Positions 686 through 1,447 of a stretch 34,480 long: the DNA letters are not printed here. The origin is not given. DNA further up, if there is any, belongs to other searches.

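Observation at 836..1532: Phage-encoded LapG/BTLCP-like periplasmic cysteine protease, translationally chained to two micro-ORFs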

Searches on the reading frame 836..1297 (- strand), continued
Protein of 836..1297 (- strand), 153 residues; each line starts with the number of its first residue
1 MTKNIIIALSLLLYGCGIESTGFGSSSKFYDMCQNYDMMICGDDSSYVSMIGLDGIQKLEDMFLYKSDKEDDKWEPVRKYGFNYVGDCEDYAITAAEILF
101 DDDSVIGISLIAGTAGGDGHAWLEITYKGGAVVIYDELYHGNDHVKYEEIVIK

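Call 44: find_related_loci(query=A3, collection=genome_contigs, flank=8000)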
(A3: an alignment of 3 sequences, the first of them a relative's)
Query A3 (153 aa) in genome_contigs; peptide patterns used: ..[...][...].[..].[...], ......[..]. (x = any residue, [..] = any of these).
307 stretches matched a pattern; 19 encode a relative of the query (tblastn E <= 1e-3); 19 distinct loci.
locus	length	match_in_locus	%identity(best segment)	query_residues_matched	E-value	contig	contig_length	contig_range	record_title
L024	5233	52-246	39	59-121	1e-6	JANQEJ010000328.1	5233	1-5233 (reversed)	MAG: Planctomycetota bacterium isolate PL23a_bin.129 k99_182681, whole genome shotgun sequence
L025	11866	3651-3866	40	70-138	4e-5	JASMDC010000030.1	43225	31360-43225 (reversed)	MAG: Candidatus Undinarchaeales archaeon isolate ETNP3_MAG_31 NODE_30_length_43225_cov_5.732966, whole genome shotgun se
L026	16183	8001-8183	36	71-134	5e-5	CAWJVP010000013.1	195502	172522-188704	MAG: uncultured Alphaproteobacteria bacterium isolate MFD04716.bin.3.162 genome assembly, contig: contig_37778, whole ge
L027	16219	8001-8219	34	56-134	5e-5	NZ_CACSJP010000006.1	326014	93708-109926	Rhizobium sp. 18065 isolate 18065_Rhizobium2_Ancestor_Tube, whole genome shotgun sequence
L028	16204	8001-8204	37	85-148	8e-5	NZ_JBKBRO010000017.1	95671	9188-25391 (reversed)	MAG: Phenylobacterium sp. isolate 21I_052.bin.27 NODE_185_length_95671_cov_58.522104, whole genome shotgun sequence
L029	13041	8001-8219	31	56-134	1e-4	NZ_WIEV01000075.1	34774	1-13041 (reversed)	Rhizobium leguminosarum bv. viciae strain L244 NODE_75_length_34774_cov_4.45562, whole genome shotgun sequence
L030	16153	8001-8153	38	71-123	9e-5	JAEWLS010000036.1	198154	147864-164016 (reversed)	MAG: Proteobacteria bacterium isolate OH_PBrB_99 k127_1049091, whole genome shotgun sequence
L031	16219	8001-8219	31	56-134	1e-4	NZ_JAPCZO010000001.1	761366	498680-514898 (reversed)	Rhizobium acaciae strain 1AS11 AS11_New2022_good_assembly_contig_1, whole genome shotgun sequence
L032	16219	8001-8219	31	56-134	1e-4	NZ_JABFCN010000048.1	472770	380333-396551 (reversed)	Rhizobium sophorae strain CCBAU 03386 platanus_K_25_97_48, whole genome shotgun sequence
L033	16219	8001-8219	31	56-134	1e-4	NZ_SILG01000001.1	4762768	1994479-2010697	Rhizobium beringeri strain SM51 chrom_SM51, whole genome shotgun sequence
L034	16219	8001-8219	31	56-134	1e-4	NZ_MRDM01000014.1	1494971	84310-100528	Rhizobium laguerreae strain FB206 scaffold6, whole genome shotgun sequence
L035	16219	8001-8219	31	56-134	1e-4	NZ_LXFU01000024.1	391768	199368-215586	Rhizobium sp. WYCCWR10014 C890, whole genome shotgun sequence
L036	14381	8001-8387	27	8-134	1e-4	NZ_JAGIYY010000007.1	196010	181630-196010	Tianweitania sediminis strain Z8 contig7, whole genome shotgun sequence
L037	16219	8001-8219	31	56-134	1e-4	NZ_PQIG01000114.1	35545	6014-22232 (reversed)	Rhizobium ruizarguesonis strain UPM1133 C62, whole genome shotgun sequence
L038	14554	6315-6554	30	55-140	1e-4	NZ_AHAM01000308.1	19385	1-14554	Mesorhizobium alhagi CCNWXJ12-2 contig329, whole genome shotgun sequence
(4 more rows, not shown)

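Call 45: fold_search(model_id=the predicted structure, library=pdb)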
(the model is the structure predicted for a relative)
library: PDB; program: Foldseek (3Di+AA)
matches with E <= 10: 916; with E <= 0.001: 0
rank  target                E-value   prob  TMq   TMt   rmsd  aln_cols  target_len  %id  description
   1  9y6s_8G               8.8e-02  0.90  0.34  0.09   7.3       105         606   16  96-nm repeat of the Leishmania tarentolae doublet microtubule (released 2025-12-17)
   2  9crn                  9.4e-02  0.77  0.26  0.12   3.2        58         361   19  Crystal structure of Streptococcus pyogenes TglA (released 2024-08-14)
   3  5v6c_C                1.4e-01  0.69  0.21  0.24   4.7        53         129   17  Crystal Structure of the Second beta-Prism Domain of RbmC from V. cholerae (released 2018-01-24)
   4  7pjo_AAA              1.6e-01  0.33  0.34  0.26   9.6       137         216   15  Crystal form 3 of CPR-C4: a cysteine protease from the Candidate Phyla Radiation (released 2022-07-06)
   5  5v6f_A                2.0e-01  0.66  0.21  0.23   4.7        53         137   17  Crystal Structure of the Second beta-Prism Domain of RbmC from V. cholerae bound to Mannotriose (released 2018-01-17)
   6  5v6c_B                2.0e-01  0.63  0.21  0.23   4.7        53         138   17  Crystal Structure of the Second beta-Prism Domain of RbmC from V. cholerae (released 2018-01-24)
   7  5v6c_A                2.1e-01  0.63  0.21  0.24   4.6        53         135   17  Crystal Structure of the Second beta-Prism Domain of RbmC from V. cholerae (released 2018-01-24)
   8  7pjo_BBB              2.3e-01  0.33  0.36  0.27   9.3       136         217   17  Crystal form 3 of CPR-C4: a cysteine protease from the Candidate Phyla Radiation (released 2022-07-06)
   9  4nv8_B                2.5e-01  0.60  0.29  0.17   7.3        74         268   18  Crystal Structure of Mesorhizobium Loti Arylamine N-acetyltransferase F42W Mutant (released 2015-01-21)
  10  3phz_A                2.6e-01  0.77  0.33  0.19   5.6        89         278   17  Crystal Structure Analysis of Polyporus squamosus lectin bound to human-type influenza-binding epitope Neu5Aca2-6Galb1 (released 2011-07-06)
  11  7ob6_B                2.6e-01  0.51  0.36  0.27   6.8       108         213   18  CPR-C4 - a conserved novel protease from the Candidate Phyla Radiation (released 2022-04-27)
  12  7ob7                  2.6e-01  0.30  0.23  0.17   7.4        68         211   15  CPR-C4 - novel protease from the Candidate Phyla Radiation (CPR) (released 2022-04-27)
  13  7ob6_A                3.0e-01  0.30  0.35  0.26   9.6       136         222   14  CPR-C4 - a conserved novel protease from the Candidate Phyla Radiation (released 2022-04-27)
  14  7bth_F                3.0e-01  0.28  0.16  0.18   5.7        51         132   20  Mevo lectin- Native form-1 (released 2021-02-03)
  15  7bth_D                3.0e-01  0.28  0.16  0.18   5.7        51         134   20  Mevo lectin- Native form-1 (released 2021-02-03)
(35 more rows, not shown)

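Call 46: fold_search(model_id=the predicted structure, library=viral)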
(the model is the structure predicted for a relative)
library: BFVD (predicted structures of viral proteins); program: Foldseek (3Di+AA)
matches with E <= 10: 979; with E <= 0.001: 4
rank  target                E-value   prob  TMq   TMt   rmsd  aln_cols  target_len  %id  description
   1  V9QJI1                2.5e-04  1.00  0.47  0.42  11.1       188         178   13  (no name in the UniProt tables at hand)
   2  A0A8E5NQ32            5.8e-04  1.00  0.43  0.44  10.7       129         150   16  (no name in the UniProt tables at hand)
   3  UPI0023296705         7.0e-04  1.00  0.42  0.48   4.8       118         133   14  (no name look-up for this kind of identifier)
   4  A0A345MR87            7.4e-04  1.00  0.47  0.16   8.5       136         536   16  (no name in the UniProt tables at hand)
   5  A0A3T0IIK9            3.0e-03  1.00  0.43  0.51   4.5        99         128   26  Uncharacterized protein [Vibrio virus vB_VspP_SBP1]
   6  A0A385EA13            4.1e-03  1.00  0.44  0.45   6.5       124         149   21  Transglutaminase [Caulobacter phage CcrPW]
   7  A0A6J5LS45            4.9e-03  1.00  0.40  0.50  12.5       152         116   16  Lipoprotein [uncultured Caudovirales phage]
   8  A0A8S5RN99            5.7e-02  0.99  0.26  0.05   3.0        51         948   10  Minor tail protein [virus sp. ctBS918]
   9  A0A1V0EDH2            6.4e-02  0.93  0.35  0.41   6.4        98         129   23  Uncharacterized protein [Caulobacter phage Ccr32]
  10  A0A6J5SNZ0            1.6e-01  0.90  0.28  0.37   4.6        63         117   21  COG3672 Predicted transglutaminase-like cysteine proteinase [uncultured Caudovirales phage]
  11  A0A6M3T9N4            1.9e-01  0.08  0.18  0.06  19.3       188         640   12  RIIA-like protein [Streptomyces phage Bmoc]
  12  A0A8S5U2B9            2.5e-01  0.75  0.19  0.35   5.7        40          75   15  Uncharacterized protein [Siphoviridae sp. ctqzz19]
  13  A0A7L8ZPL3            2.6e-01  0.21  0.16  0.11  10.7        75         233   13  Uncharacterized protein [Erwinia phage pEa_SNUABM_47]
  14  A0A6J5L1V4            2.6e-01  0.14  0.23  0.18  11.2       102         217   12  Essential recombination function protein [uncultured Caudovirales phage]
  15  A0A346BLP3            3.0e-01  0.06  0.14  0.03  10.5        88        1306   14  Genome polyprotein (Fragment) [Chicken calicivirus]
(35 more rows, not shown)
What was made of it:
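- Caulobacter phages encode a similar fold (call 46).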

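Call 47: search_dna_similar(query=P0001, collection=phages, mode=protein, max_evalue=0.01, max_rows=40)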
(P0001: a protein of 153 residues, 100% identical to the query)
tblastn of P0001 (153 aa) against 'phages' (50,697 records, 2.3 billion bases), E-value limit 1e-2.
No match.

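Call 50: find_encoding_contigs(protein=P0001, flank=2000, max_places=3)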
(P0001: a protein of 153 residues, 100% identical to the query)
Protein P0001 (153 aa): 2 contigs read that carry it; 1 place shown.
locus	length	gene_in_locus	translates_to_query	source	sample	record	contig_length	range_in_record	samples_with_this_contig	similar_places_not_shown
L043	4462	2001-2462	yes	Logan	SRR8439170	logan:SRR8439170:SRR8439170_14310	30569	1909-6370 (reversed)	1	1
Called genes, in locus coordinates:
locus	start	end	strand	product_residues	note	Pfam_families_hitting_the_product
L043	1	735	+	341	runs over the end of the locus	-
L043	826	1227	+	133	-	-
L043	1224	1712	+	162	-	-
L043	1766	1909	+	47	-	-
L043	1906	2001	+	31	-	-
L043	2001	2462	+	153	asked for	-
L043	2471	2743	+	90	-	-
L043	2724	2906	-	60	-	-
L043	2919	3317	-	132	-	PF05866:RusA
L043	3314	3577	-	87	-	-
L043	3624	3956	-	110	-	-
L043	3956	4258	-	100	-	-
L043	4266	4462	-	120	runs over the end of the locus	-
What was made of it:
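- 1297..1392 (-): orf31: 31-aa hydrophobic peptide; its stop overlaps ATG 1297 (TGATG). Called as a gene in an independent assembly (call 50).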

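Call 51: find_encoding_contigs(protein=P0023, flank=5000, max_places=3)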
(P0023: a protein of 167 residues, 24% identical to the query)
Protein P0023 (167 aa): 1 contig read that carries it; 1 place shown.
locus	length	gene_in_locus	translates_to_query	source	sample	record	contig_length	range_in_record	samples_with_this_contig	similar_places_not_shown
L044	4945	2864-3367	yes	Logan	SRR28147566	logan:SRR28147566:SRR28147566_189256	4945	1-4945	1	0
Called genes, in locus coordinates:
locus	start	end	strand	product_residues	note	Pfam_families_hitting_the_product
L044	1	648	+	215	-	?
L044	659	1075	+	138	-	-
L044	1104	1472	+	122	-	-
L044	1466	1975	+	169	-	-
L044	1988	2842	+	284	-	-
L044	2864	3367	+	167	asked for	-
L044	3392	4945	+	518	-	?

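Call 52: find_encoding_contigs(protein=P0003, flank=8000, max_places=3)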
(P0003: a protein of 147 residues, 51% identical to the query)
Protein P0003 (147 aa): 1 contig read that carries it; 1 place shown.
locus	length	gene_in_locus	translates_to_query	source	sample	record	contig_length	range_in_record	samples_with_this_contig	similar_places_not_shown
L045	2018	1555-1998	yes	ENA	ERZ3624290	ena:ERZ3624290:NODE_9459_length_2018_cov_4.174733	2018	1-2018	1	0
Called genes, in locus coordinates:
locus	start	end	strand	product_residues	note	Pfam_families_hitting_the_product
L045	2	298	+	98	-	?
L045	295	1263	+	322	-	-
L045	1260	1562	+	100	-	-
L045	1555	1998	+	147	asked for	-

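Call 64: find_related_loci(query=A5, collection=viral_contigs, flank=8000)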
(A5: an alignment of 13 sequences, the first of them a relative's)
Query A5 (167 aa) in viral_contigs; peptide patterns used: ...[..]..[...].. (x = any residue, [..] = any of these).
36 stretches matched a pattern, but none encodes a relative of the query by tblastn (E <= 1e-3).

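Call 65: find_related_loci(query=A3, collection=metagenome_contigs, flank=8000)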
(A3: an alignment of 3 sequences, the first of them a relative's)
Query A3 (153 aa) in metagenome_contigs; peptide patterns used: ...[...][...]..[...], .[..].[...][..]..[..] (x = any residue, [..] = any of these).
190 stretches matched a pattern; 1 encode a relative of the query (tblastn E <= 1e-3); 1 distinct loci.
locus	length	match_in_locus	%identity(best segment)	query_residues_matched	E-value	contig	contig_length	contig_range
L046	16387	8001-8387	42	1-131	5e-31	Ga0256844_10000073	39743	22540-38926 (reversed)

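Call 80: find_encoding_contigs(protein=P0039, flank=8000, max_places=2)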
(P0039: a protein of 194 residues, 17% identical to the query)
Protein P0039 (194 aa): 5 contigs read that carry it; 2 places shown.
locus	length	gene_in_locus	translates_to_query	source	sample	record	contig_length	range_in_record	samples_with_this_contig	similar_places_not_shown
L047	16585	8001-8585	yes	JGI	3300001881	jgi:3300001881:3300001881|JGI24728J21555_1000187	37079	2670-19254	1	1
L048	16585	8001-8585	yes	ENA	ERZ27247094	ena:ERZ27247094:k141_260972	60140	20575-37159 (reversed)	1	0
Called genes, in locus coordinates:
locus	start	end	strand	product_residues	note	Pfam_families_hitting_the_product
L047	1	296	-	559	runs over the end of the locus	PF08479:POTRA_2, PF03865:ShlB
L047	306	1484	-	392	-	PF03190:Thioredox_DsbH (weak), PF13899:Thioredoxin_7, PF13098:Thioredoxin_2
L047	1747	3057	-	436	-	PF12849:PBP_like_2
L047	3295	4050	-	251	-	-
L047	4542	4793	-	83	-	-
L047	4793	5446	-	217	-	-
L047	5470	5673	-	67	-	-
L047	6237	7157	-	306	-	-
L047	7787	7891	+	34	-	-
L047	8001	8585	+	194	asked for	-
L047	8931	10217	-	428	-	PF13439:Glyco_transf_4, PF13579:Glyco_trans_4_4, PF00534:Glycos_transf_1, PF13692:Glyco_trans_1_4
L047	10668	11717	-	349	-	-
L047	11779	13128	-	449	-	PF01554:MatE, PF01943:Polysacc_synt, PF13440:Polysacc_synt_3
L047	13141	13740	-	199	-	PF00132:Hexapep (faint)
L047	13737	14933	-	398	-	PF20706:GT4-conflict, PF00534:Glycos_transf_1, PF13692:Glyco_trans_1_4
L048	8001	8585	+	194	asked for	-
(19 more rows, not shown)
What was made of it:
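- A distant lipoprotein relative (P0039) lies next to glycosyltransferase and flippase genes in a bacterial contig (call 80).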

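Call 81: find_encoding_contigs(protein=P0025, flank=4000, max_places=2)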
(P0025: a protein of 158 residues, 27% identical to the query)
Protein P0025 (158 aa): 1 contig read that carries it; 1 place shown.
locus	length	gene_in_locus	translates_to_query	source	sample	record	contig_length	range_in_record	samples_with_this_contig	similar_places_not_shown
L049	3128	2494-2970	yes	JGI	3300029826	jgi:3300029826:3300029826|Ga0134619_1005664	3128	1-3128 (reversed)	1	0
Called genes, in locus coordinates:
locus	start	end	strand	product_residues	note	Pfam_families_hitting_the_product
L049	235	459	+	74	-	-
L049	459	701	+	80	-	-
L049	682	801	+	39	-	-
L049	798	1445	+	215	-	PF12728:HTH_17 (faint)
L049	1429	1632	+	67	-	-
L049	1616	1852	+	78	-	-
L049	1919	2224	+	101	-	PF11753:DUF3310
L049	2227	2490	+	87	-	-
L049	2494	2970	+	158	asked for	-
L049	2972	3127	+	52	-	?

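Call 82: find_encoding_contigs(protein=P0028, flank=6000, max_places=2)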
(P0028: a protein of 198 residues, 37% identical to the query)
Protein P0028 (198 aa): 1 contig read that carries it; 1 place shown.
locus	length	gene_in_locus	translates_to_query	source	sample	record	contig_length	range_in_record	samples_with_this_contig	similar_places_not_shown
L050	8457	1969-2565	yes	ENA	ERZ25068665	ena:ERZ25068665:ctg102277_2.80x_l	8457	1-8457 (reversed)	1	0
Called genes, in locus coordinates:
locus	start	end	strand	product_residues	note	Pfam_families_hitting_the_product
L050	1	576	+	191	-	?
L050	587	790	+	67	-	-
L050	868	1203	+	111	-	PF15397:DUF4618 (weak)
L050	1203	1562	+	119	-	-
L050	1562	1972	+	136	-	PF11351:GTA_holin_3TM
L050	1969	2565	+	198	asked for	PF06035:Peptidase_C93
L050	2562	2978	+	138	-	PF13539:Peptidase_M15_4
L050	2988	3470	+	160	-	PF00149:Metallophos (weak)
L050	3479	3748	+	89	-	-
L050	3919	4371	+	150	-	PF02945:Endonuclease_7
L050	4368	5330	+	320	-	-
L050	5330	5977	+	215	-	-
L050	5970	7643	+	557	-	-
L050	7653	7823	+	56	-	-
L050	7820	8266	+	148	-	-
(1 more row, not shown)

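Call 84: find_encoding_contigs(protein=P0030, flank=6000, max_places=3)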
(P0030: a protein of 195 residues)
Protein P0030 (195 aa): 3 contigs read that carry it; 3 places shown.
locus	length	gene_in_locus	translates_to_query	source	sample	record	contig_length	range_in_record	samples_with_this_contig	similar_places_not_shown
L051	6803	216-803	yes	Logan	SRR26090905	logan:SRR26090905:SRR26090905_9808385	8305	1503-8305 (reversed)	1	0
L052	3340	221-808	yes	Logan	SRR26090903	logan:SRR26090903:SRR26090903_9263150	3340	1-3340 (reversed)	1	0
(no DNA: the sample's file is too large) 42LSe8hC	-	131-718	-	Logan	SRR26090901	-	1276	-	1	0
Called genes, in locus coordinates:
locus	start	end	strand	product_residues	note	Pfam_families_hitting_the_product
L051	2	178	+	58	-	?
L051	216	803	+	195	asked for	PF06035:Peptidase_C93 (weak)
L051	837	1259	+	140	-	-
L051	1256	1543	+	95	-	-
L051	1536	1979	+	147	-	PF13539:Peptidase_M15_4 (weak)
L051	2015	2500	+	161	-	-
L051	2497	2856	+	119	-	-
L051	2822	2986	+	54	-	-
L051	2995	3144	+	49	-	-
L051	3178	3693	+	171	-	-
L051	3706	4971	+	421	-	PF07068:Gp23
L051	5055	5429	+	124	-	-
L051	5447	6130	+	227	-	PF19174:DUF5856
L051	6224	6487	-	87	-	-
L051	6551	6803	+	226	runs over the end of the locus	-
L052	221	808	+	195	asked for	PF06035:Peptidase_C93 (weak)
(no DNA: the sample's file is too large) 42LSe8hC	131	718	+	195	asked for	PF06035:Peptidase_C93 (weak)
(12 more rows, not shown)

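Call 87: search_protein_families(library=padloc, proteins=[window:836-1297:-], max_evalue=0.01)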
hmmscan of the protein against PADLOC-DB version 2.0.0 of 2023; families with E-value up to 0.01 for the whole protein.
window:836-1297:- (153 aa): 0 families

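Call 88: search_protein_families(library=pfam, proteins=[P0028, P0030, P0022, P0002, P0003, P0039], max_evalue=0.01)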
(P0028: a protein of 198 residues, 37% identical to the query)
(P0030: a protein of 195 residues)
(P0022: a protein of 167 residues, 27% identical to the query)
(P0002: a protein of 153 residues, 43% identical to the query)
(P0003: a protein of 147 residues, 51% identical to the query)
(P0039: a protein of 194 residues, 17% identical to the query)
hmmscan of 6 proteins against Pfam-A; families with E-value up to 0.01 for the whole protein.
P0028 (198 aa): 2 families
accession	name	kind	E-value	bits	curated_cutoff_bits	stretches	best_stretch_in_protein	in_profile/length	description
PF06035.17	Peptidase_C93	-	2.4e-08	34.3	27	1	88-169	54-129/162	Bacterial transglutaminase-like cysteine proteinase BTLCP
PF01841.26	Transglut_core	-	0.0038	17.9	23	1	77-161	12-102/108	Transglutaminase-like superfamily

P0030 (195 aa): 2 families
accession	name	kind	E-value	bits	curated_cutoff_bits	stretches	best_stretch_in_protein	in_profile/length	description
PF06035.17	Peptidase_C93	-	1.2e-06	28.9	27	1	83-160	55-126/162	Bacterial transglutaminase-like cysteine proteinase BTLCP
PF01841.26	Transglut_core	-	0.0007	20.3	23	1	71-160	12-107/108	Transglutaminase-like superfamily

P0022 (167 aa): 1 family
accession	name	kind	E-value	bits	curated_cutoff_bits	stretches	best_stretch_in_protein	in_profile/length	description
PF08139.17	LPAM_1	-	0.0019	19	20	1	1-17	1-17/18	Prokaryotic membrane lipoprotein lipid attachment site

P0002 (153 aa): 1 family
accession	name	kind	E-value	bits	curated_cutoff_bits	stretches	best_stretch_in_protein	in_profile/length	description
PF06035.17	Peptidase_C93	-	0.0037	17.5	27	1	82-130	74-124/162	Bacterial transglutaminase-like cysteine proteinase BTLCP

P0003 (147 aa): 1 family
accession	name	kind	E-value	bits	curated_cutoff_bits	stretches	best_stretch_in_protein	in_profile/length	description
PF13810.12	DUF4185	-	0.0087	15.7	39.5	0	44-133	103-180/309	Domain of unknown function (DUF4185)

P0039 (194 aa): 1 family
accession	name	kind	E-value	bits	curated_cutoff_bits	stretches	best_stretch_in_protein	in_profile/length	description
PF01841.26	Transglut_core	-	0.0011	19.7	23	1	79-165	16-107/108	Transglutaminase-like superfamily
